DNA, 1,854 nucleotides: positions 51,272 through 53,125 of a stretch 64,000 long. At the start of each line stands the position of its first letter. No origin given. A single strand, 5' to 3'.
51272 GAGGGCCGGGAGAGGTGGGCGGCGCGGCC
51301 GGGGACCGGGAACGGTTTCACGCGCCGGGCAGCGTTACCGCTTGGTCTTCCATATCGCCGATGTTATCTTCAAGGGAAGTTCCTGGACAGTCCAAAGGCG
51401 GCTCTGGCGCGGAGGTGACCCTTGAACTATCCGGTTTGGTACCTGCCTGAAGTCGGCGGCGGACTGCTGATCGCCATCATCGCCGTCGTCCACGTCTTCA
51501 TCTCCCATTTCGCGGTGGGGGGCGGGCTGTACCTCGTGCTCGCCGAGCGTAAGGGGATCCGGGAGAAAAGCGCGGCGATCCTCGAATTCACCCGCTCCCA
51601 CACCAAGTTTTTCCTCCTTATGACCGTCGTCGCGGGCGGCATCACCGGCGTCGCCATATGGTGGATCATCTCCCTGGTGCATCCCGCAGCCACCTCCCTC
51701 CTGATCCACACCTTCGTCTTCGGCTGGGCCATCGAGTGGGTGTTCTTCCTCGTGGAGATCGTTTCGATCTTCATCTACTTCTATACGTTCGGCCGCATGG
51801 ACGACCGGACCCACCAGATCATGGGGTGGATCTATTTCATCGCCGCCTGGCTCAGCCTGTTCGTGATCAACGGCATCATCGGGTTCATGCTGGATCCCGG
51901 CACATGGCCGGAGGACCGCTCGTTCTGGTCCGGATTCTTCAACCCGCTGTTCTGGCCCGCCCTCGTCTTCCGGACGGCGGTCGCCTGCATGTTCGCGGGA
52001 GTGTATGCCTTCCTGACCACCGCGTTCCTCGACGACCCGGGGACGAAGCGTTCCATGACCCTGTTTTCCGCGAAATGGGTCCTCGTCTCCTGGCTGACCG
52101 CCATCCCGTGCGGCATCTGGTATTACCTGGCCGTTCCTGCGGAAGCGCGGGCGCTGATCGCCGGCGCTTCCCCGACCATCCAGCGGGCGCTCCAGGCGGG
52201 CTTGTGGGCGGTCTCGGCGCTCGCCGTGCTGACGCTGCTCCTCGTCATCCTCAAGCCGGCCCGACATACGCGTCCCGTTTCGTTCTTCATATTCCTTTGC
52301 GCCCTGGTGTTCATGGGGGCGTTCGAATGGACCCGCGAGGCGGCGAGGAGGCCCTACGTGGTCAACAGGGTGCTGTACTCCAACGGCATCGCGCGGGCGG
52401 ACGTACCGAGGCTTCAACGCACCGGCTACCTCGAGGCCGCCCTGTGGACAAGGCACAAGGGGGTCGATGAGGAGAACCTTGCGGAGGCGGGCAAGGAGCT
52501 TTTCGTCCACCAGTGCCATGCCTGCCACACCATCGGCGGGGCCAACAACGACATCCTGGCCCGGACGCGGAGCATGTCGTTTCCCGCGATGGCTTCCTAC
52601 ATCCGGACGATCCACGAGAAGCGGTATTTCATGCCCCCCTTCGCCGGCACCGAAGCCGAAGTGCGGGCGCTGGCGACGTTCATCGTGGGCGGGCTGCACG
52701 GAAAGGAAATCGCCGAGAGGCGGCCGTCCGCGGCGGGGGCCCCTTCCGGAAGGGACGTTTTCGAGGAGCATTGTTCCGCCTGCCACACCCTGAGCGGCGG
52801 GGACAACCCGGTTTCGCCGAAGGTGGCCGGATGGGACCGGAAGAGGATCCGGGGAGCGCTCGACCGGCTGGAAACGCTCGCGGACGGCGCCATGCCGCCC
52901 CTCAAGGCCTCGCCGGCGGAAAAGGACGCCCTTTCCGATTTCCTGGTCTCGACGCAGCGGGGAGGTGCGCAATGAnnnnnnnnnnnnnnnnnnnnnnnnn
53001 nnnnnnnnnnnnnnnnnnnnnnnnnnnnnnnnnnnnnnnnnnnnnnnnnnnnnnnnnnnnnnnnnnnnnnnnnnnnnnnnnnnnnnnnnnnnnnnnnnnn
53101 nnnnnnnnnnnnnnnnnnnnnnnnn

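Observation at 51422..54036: Two-gene operon: cytochrome bd-like (CydA-like) subunit fused to a dihaem cytochrome c, plus a second polytopic membrane subunit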

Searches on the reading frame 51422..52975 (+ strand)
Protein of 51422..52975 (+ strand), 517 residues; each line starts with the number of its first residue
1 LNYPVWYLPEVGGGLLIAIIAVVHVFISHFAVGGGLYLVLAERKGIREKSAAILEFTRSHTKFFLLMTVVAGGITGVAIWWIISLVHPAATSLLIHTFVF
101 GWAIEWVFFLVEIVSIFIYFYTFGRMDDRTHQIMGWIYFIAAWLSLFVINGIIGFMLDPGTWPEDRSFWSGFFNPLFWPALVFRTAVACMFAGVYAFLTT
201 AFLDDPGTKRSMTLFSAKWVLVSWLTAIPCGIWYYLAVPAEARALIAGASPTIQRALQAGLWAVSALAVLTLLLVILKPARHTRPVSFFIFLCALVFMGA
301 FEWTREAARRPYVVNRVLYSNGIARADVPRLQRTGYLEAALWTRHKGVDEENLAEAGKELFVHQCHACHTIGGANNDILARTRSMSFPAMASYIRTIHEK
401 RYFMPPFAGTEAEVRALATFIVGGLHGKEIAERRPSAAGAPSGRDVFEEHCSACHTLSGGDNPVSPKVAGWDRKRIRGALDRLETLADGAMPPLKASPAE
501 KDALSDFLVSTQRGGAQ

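Call 3: search_protein_families(library=pfam, proteins=[window:51422-52975:+], max_evalue=1)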
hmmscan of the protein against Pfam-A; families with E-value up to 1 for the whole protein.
window:51422-52975:+ (517 aa): 9 families
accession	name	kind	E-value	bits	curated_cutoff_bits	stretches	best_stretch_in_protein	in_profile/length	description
PF13442.11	Cytochrome_CBB3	-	7e-19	68.4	27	2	354-421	3-68/68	Cytochrome C oxidase, cbb3-type, subunit III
PF01654.22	Cyt_bd_oxida_I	-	9.2e-09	34.8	26.2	1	17-200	6-196/418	Cytochrome bd terminal oxidase subunit I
PF00034.26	Cytochrom_C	-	1.4e-08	36.4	21.3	2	443-476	4-38/90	Cytochrome c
PF14495.11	Cytochrom_C550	-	0.0007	19.7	27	1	354-374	26-46/136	Cytochrome c-550 domain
PF13567.11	DUF4131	-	0.0048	17.1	31.6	1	257-314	3-62/165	Domain of unknown function (DUF4131)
PF22113.1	Mtrc-MtrF_II-IV_dom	-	0.046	13.7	30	1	354-460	20-93/176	Outer membrane cytochrome MtrC/MtrF-like, domains II/IV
PF09699.15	Paired_CXXCH_1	-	0.12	12.5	20.6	0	448-463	6-21/41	Doubled CXXCH motif (Paired_CXXCH_1)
PF02322.20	Cyt_bd_oxida_II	-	0.13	12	35.6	1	127-303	106-252/302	Cytochrome bd terminal oxidase subunit II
PF02167.20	Cytochrom_C1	-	0.77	9.8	22.8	0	443-457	18-32/219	Cytochrome C1 family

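Call 4: search_protein_families(library=ncbifam, proteins=[window:51422-52975:+], max_evalue=1)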
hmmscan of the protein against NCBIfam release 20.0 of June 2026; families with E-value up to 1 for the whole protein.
window:51422-52975:+ (517 aa): 17 families
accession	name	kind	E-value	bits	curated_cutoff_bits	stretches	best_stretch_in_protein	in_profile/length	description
NF045930.1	Cytc6PetJCyano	equivalog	5.2e-07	29.6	135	2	434-466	22-52/110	cytochrome c6 PetJ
TIGR02603.1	CxxCH_TIGR02603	domain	1.5e-06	28.3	68.15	2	441-475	4-38/134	putative heme-binding domain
NF050122.1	bc1_QcrC_actin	exception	7.6e-06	25.4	200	2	410-460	103-156/253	cytochrome bc1 complex diheme cytochrome c subunit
NF040606.1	CytoC_perox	subfamily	1.1e-05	24.9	150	1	319-374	261-318/524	di-heme-cytochrome C peroxidase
NF045773.1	cytochro_C550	exception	4.3e-05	23.4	125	1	437-509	46-117/118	cytochrome c550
NF040971.1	cytc_ExtS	equivalog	8.6e-05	21.9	100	1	328-457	54-189/262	selenite/tellurite reduction operon c-type cytochrome lipoprotein ExtS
TIGR03046.1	PS_II_psbV2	equivalog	0.00041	20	148.35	1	441-479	58-93/157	photosystem II cytochrome PsbV2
TIGR00782.1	ccoP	equivalog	0.0023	17.3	179.95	2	347-371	196-220/285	cytochrome-c oxidase, cbb3-type subunit III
NF011054.0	PRK14486.1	equivalog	0.0028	17.2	447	0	354-410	215-274/294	putative bifunctional cbb3-type cytochrome c oxidase subunit II/cytochrome c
NF045774.1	cytochro_C551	exception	0.0035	17.3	118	1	437-508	36-106/110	cytochrome c551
TIGR03045.1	PS_II_C550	equivalog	0.0045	16.7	177.75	0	354-374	51-71/159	photosystem II cytochrome c-550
NF043008.1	Cyt550_Brdyrhiz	equivalog_domain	0.011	15.9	240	0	436-475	23-62/131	cytochrome c-550 CycA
NF049874.1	PdsA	exception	0.055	13.3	330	0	350-377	115-143/198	periplasmic diheme shuttle PdsA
TIGR04494.1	c550_PedF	equivalog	0.064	13.2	122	0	350-408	47-112/133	cytochrome c-550 PedF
TIGR03872.1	cytochrome_MoxG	equivalog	0.18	12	147.8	0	350-370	40-60/133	cytochrome c(L), periplasmic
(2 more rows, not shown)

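Call 5: find_homologous_proteins(query=window:51422-52975:+)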
Query window:51422-52975:+ (517 aa): 4626 proteins with E <= 0.001 among 8000 candidates; the best 120 are listed.
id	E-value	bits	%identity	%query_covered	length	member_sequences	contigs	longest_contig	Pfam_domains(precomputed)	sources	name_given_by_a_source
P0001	0.0e+0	1143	97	100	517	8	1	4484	PF13442.12,PF00034.27,PF01654.23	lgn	-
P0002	0.0e+0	1024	85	100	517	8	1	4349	PF13442.12,PF00034.27,PF01654.23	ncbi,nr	ncbi:MAG: c-type cytochrome [Deltaproteobacteria bacterium]|nr:c-type cytochrome [Deltaproteobacteri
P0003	8.0e-294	993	83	100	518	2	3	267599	PF13442.12,PF00034.27,PF01654.23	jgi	jgi:mono/diheme cytochrome c family protein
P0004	7.6e-285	964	80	100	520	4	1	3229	PF13442.12,PF00034.27,PF01654.23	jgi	jgi:mono/diheme cytochrome c family protein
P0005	1.7e-272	923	71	99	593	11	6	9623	PF14495.12,PF13442.12,PF00034.27,PF01654.23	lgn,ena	-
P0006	2.2e-272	923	71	99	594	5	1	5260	PF14495.12,PF13442.12,PF00034.27,PF01654.23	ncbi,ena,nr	ncbi:MAG: c-type cytochrome [Thermodesulfobacteriota bacterium]|nr:c-type cytochrome [Thermodesulfob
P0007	6.5e-268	908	69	99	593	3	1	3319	PF14495.12,PF13442.12,PF00034.27,PF01654.23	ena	-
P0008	3.2e-267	906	71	100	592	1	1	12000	PF14495.12,PF13442.12,PF00034.27,PF01654.23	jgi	jgi:mono/diheme cytochrome c family protein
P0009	5.0e-267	905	70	99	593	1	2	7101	PF13442.12,PF00034.27,PF01654.23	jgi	jgi:mono/diheme cytochrome c family protein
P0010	5.9e-267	905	69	99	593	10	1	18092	PF14495.12,PF13442.12,PF00034.27,PF01654.23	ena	-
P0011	1.7e-266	903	67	99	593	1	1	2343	PF14495.12,PF13442.12,PF00034.27,PF01654.23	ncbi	-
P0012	2.6e-266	903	74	100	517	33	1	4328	PF13442.12,PF00034.27,PF01654.23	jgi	jgi:mono/diheme cytochrome c family protein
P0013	3.6e-265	899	70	99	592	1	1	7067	PF14495.12,PF13442.12,PF00034.27,PF01654.23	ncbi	ncbi:MAG TPA: c-type cytochrome [Desulfuromonadaceae bacterium]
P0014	8.9e-265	897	68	99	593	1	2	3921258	PF14495.12,PF13442.12,PF00034.27,PF01654.23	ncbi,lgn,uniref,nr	ncbi:c-type cytochrome [Geobacter sp. AOG2]|uniref:c-type cytochrome n=1 Tax=Geobacter sp. AOG2 TaxI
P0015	5.5e-260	882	67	99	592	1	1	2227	PF14495.12,PF13442.12,PF00034.27,PF01654.23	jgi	jgi:mono/diheme cytochrome c family protein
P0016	3.5e-258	876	69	100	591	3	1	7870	PF14495.12,PF13442.12,PF00034.27,PF01654.23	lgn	-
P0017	2.1e-248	843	71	100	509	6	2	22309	PF13442.12,PF00034.27,PF01654.23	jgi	jgi:mono/diheme cytochrome c family protein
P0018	3.2e-247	840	70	100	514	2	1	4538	PF13442.12,PF00034.27,PF01654.23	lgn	-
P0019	6.7e-246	835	71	100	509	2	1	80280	PF13442.12,PF01654.23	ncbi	ncbi:MAG: c-type cytochrome [Thermodesulfobacteriota bacterium]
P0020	9.6e-236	802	62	100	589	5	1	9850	PF13442.12,PF00034.27,PF01654.23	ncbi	-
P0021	3.2e-233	793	61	100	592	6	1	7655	PF13442.12,PF00034.27,PF01654.23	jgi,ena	-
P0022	3.6e-233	793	61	100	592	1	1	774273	PF13442.12,PF00034.27,PF01654.23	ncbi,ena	-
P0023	1.1e-232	791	62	100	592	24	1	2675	PF13442.12,PF00034.27,PF01654.23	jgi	-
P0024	3.5e-232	790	61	99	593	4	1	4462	PF13442.12,PF00034.27,PF01654.23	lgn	-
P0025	4.4e-232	790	60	100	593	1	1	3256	PF14495.12,PF13442.12,PF00034.27,PF01654.23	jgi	jgi:mono/diheme cytochrome c family protein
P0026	2.4e-231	787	61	99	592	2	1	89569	PF13442.12,PF00034.27,PF01654.23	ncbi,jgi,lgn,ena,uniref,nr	ncbi:c-type cytochrome [uncultured Desulfuromonas sp.]|uniref:c-type cytochrome n=1 Tax=uncultured D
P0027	1.6e-230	784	61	100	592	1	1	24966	PF13442.12,PF00034.27,PF01654.23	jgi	jgi:mono/diheme cytochrome c family protein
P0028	1.6e-229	781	61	100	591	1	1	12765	PF14495.12,PF13442.12,PF00034.27,PF01654.23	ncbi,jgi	-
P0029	2.1e-229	781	58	99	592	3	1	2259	PF14495.12,PF13442.12,PF00034.27,PF01654.23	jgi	jgi:mono/diheme cytochrome c family protein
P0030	3.1e-229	780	60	99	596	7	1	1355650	PF14495.12,PF13442.12,PF00034.27,PF01654.23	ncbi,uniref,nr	ncbi:c-type cytochrome [Desulfuromonas sp. KJ2020]|uniref:c-type cytochrome n=1 Tax=Desulfuromonas s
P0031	5.3e-229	779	61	100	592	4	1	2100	PF13442.12,PF00034.27,PF01654.23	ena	-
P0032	1.3e-228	778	60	100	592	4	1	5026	PF14495.12,PF13442.12,PF00034.27,PF01654.23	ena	-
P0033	1.1e-227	775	60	100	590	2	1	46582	PF13442.12,PF00034.27,PF01654.23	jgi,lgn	-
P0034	1.6e-227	774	59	100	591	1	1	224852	PF14495.12,PF13442.12,PF00034.27,PF01654.23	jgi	-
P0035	2.1e-227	774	60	99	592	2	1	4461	PF09699.16,PF13442.12,PF00034.27,PF01654.23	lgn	-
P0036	2.2e-227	774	60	100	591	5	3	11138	PF14495.12,PF13442.12,PF00034.27,PF01654.23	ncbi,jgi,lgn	jgi:mono/diheme cytochrome c family protein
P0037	3.7e-227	773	59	100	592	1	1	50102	PF14495.12,PF13442.12,PF00034.27,PF01654.23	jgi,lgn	jgi:mono/diheme cytochrome c family protein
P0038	1.1e-226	772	60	100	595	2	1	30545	PF13442.12,PF00034.27,PF01654.23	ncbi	-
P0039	2.1e-226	771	58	100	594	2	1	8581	PF13442.12,PF00034.27,PF01654.23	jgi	-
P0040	4.7e-226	770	58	100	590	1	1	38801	PF14495.12,PF13442.12,PF00034.27,PF01654.23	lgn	-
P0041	9.8e-226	769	57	100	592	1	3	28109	PF14495.12,PF13442.12,PF00034.27,PF01654.23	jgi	jgi:mono/diheme cytochrome c family protein/cytochrome bd-type quinol oxidase subunit 1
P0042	1.1e-225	768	60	100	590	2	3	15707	PF14495.12,PF13442.12,PF00034.27,PF01654.23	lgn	-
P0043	1.3e-225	768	54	100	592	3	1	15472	PF14495.12,PF13442.12,PF00034.27,PF01654.23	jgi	jgi:mono/diheme cytochrome c family protein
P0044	1.6e-225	768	60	99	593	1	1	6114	PF13442.12,PF00034.27,PF01654.23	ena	-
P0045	2.2e-225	767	58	99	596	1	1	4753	PF14495.12,PF13442.12,PF00034.27,PF01654.23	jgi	-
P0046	2.5e-224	764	57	99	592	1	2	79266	PF14495.12,PF13442.12,PF00034.27,PF01654.23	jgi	jgi:mono/diheme cytochrome c family protein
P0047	2.6e-224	764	54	100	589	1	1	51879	PF13442.12,PF00034.27,PF01654.23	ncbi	-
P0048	3.3e-224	764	60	100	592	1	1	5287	PF13442.12,PF00034.27,PF01654.23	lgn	-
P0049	4.6e-223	760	59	99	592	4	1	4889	PF13442.12,PF00034.27,PF01654.23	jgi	jgi:mono/diheme cytochrome c family protein/cytochrome bd-type quinol oxidase subunit 1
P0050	6.4e-223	759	58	100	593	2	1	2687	PF13442.12,PF00034.27,PF01654.23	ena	-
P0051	6.7e-223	759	59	98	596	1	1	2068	PF14495.12,PF13442.12,PF00034.27,PF01654.23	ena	-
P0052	2.3e-222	757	59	99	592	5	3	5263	PF13442.12,PF00034.27,PF01654.23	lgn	-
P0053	9.9e-222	755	58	100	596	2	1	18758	PF14495.12,PF13442.12,PF00034.27,PF01654.23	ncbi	-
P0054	1.4e-221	755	58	99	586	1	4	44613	PF14495.12,PF02167.21,PF13442.12,PF00034.27,PF01654.23,PF22113.2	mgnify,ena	mgnify:CR=1 FL=1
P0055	3.6e-221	754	58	100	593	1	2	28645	PF13442.12,PF00034.27,PF01654.23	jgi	jgi:mono/diheme cytochrome c family protein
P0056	8.2e-221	752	57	100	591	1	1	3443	PF14495.12,PF13442.12,PF00034.27,PF01654.23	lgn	-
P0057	8.7e-221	752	53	100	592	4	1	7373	PF14495.12,PF13442.12,PF00034.27,PF01654.23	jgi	jgi:mono/diheme cytochrome c family protein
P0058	1.2e-220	752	59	99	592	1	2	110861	PF13442.12,PF00034.27,PF01654.23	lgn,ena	-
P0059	1.2e-220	752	57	99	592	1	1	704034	PF14495.12,PF13442.12,PF00034.27,PF01654.23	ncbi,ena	-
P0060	1.8e-220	751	58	99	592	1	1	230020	PF13442.12,PF00034.27,PF01654.23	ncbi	ncbi:MAG: c-type cytochrome [Geobacteraceae bacterium]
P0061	3.2e-220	750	58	100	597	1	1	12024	PF14495.12,PF13442.12,PF00034.27,PF01654.23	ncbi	-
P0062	1.4e-219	748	58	100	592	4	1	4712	PF13442.12,PF00034.27,PF01654.23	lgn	-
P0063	2.7e-219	747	58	99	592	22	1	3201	PF13442.12,PF00034.27,PF01654.23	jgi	jgi:mono/diheme cytochrome c family protein/cytochrome bd-type quinol oxidase subunit 1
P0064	8.5e-219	746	57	100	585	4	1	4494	PF14495.12,PF02167.21,PF13442.12,PF00034.27,PF01654.23,PF22113.2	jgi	-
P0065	1.3e-218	745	57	100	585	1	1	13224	PF14495.12,PF02167.21,PF13442.12,PF00034.27,PF01654.23,PF22113.2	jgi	jgi:mono/diheme cytochrome c family protein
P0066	1.4e-218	745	59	99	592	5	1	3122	PF13442.12,PF00034.27,PF01654.23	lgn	-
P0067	1.4e-218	745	58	99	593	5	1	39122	PF14495.12,PF13442.12,PF00034.27,PF01654.23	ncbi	ncbi:MAG: c-type cytochrome [Geobacteraceae bacterium]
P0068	2.3e-218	744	58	99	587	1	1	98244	PF13442.12,PF00034.27,PF01654.23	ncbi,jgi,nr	ncbi:MAG: hypothetical protein GXO69_05460 [Acidobacteria bacterium]|nr:hypothetical protein [Acidob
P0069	2.5e-218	744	57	100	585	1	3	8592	PF14495.12,PF02167.21,PF13442.12,PF00034.27,PF01654.23,PF22113.2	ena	-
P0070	5.8e-218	743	63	100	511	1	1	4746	PF13442.12,PF00034.27,PF01654.23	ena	-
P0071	5.9e-218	743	58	100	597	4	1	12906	PF14495.12,PF13442.12,PF00034.27,PF01654.23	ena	-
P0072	1.0e-217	742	57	98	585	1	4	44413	PF14495.12,PF02167.21,PF13442.12,PF00034.27,PF01654.23,PF22113.2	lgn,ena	-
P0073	1.2e-217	742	57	100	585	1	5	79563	PF14495.12,PF02167.21,PF13442.12,PF00034.27,PF01654.23,PF22113.2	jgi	jgi:mono/diheme cytochrome c family protein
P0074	1.4e-217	742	59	98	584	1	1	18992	PF14495.12,PF13442.12,PF00034.27,PF01654.23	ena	-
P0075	1.5e-217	742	62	100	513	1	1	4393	PF13442.12,PF00034.27,PF01654.23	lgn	-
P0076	2.0e-217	741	58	100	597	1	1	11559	PF14495.12,PF13442.12,PF00034.27,PF01654.23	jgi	jgi:mono/diheme cytochrome c family protein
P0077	2.3e-217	741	57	100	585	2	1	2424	PF14495.12,PF02167.21,PF13442.12,PF00034.27,PF01654.23,PF22113.2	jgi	jgi:mono/diheme cytochrome c family protein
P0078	2.4e-217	741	56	100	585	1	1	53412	PF14495.12,PF02167.21,PF13442.12,PF00034.27,PF01654.23,PF22113.2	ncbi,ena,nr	ncbi:MAG: c-type cytochrome [Geobacter sp.]|nr:c-type cytochrome [Geobacter sp.]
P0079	2.6e-217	741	57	100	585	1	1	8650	PF14495.12,PF02167.21,PF13442.12,PF00034.27,PF01654.23,PF22113.2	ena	-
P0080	2.8e-217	741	57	100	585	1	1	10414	PF14495.12,PF02167.21,PF13442.12,PF00034.27,PF01654.23,PF22113.2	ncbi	-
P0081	3.1e-217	741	57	99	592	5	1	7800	PF13442.12,PF00034.27,PF01654.23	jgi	-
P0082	3.7e-217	740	57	99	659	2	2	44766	PF13442.12,PF00034.27,PF01654.23,PF22113.2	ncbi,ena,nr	ncbi:MAG: hypothetical protein C0621_07485 [Desulfuromonas sp.]|nr:MAG: hypothetical protein C0621_0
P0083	4.3e-217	740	58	98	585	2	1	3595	PF14495.12,PF02167.21,PF13442.12,PF00034.27,PF01654.23,PF22113.2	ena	-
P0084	7.8e-217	739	57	100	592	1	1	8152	PF14495.12,PF13442.12,PF00034.27,PF01654.23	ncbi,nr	ncbi:MAG: c-type cytochrome [Geobacteraceae bacterium]|nr:c-type cytochrome [Geobacteraceae bacteriu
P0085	7.9e-217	739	57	100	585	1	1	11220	PF14376.12,PF14495.12,PF02167.21,PF13442.12,PF00034.27,PF01654.23,PF22113.2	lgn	-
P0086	8.1e-217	739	58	98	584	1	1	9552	PF14495.12,PF13442.12,PF00034.27,PF01654.23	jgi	jgi:mono/diheme cytochrome c family protein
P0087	8.8e-217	739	58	98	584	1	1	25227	PF14495.12,PF13442.12,PF00034.27,PF01654.23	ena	-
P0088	1.2e-216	739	58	98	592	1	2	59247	PF14495.12,PF13442.12,PF00034.27,PF01654.23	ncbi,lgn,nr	ncbi:MAG: hypothetical protein EG822_14840 [Deltaproteobacteria bacterium]|nr:hypothetical protein [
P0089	1.4e-216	738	57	98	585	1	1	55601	PF14495.12,PF02167.21,PF13442.12,PF00034.27,PF01654.23,PF22113.2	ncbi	-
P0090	2.1e-216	738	56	100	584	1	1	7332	PF14495.12,PF02167.21,PF13442.12,PF00034.27,PF01654.23,PF22113.2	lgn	-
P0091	2.5e-216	738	56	100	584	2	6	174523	PF14495.12,PF13442.12,PF00034.27,PF22113.2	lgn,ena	-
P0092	2.7e-216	737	56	100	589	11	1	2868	PF14495.12,PF13442.12,PF00034.27,PF01654.23,PF22113.2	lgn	-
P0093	2.7e-216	737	57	100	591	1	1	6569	PF13442.12,PF00034.27,PF01654.23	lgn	-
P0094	2.7e-216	737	57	99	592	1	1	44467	PF13442.12,PF00034.27,PF01654.23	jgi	jgi:mono/diheme cytochrome c family protein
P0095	3.0e-216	737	58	100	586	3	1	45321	PF14495.12,PF13442.12,PF00034.27,PF01654.23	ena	-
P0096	4.1e-216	737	56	100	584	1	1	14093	PF14495.12,PF13442.12,PF00034.27,PF01654.23,PF22113.2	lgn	-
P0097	4.5e-216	737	57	99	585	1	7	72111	PF14495.12,PF02167.21,PF13442.12,PF00034.27,PF01654.23,PF22113.2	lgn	-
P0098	1.1e-215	736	56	100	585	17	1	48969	PF14495.12,PF02167.21,PF13442.12,PF00034.27,PF01654.23,PF22113.2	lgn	-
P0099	1.1e-215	735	57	98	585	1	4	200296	PF14495.12,PF02167.21,PF13442.12,PF00034.27,PF01654.23,PF22113.2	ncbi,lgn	-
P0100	1.2e-215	735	58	99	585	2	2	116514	PF14495.12,PF13442.12,PF00034.27,PF01654.23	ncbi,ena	-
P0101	1.3e-215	735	57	100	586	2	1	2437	PF14495.12,PF13442.12,PF00034.27,PF01654.23,PF22113.2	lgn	-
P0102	2.1e-215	735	56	100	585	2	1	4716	PF14495.12,PF02167.21,PF13442.12,PF00034.27,PF01654.23,PF22113.2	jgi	jgi:mono/diheme cytochrome c family protein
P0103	2.2e-215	734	57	98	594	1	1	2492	PF14495.12,PF13442.12,PF00034.27,PF01654.23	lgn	-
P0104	2.5e-215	734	58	98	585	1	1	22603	PF14495.12,PF13442.12,PF00034.27,PF01654.23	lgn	-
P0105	4.2e-215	734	59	98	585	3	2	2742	PF14495.12,PF02167.21,PF13442.12,PF00034.27,PF01654.23,PF22113.2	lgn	-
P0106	4.7e-215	733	56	100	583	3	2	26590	PF14495.12,PF02167.21,PF13442.12,PF00034.27,PF01654.23,PF22113.2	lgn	-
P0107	5.9e-215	733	57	100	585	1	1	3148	PF14495.12,PF13442.12,PF00034.27,PF01654.23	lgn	-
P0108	1.0e-214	732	57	100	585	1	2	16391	PF14495.12,PF02167.21,PF13442.12,PF00034.27,PF01654.23,PF22113.2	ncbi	-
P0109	1.0e-214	732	57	98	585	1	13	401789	PF14495.12,PF02167.21,PF13442.12,PF00034.27,PF01654.23,PF22113.2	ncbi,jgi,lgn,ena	ncbi:MAG: c-type cytochrome [Trichlorobacter sp.]|jgi:mono/diheme cytochrome c family protein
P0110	1.1e-214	732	55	100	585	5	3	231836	PF14495.12,PF02167.21,PF13442.12,PF00034.27,PF01654.23,PF22113.2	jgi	jgi:mono/diheme cytochrome c family protein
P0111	1.3e-214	732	57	98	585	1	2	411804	PF14495.12,PF13442.12,PF00034.27,PF01654.23,PF22113.2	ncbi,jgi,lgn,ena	-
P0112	2.7e-214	731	56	100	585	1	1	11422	PF14495.12,PF02167.21,PF13442.12,PF00034.27,PF01654.23,PF22113.2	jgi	jgi:mono/diheme cytochrome c family protein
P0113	3.0e-214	731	58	99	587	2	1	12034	PF13442.12,PF00034.27,PF01654.23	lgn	-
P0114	3.2e-214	731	56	98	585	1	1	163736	PF14495.12,PF02167.21,PF13442.12,PF00034.27,PF01654.23,PF22113.2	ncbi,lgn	-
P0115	4.4e-214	730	58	99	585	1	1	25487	PF14495.12,PF02167.21,PF13442.12,PF00034.27,PF01654.23,PF22113.2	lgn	-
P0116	5.2e-214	730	63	100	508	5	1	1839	PF13442.12,PF00034.27,PF01654.23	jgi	-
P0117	8.9e-214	729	57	98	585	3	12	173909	PF14495.12,PF02167.21,PF13442.12,PF00034.27,PF01654.23,PF22113.2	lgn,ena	-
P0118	1.2e-213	729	55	100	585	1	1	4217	PF14495.12,PF02167.21,PF13442.12,PF00034.27,PF01654.23,PF22113.2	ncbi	-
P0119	1.2e-213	729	58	99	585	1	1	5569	PF14495.12,PF02167.21,PF13442.12,PF00034.27,PF01654.23,PF22113.2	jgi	-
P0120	2.5e-213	728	58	98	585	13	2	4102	PF14495.12,PF02167.21,PF13442.12,PF00034.27,PF01654.23,PF22113.2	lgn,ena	-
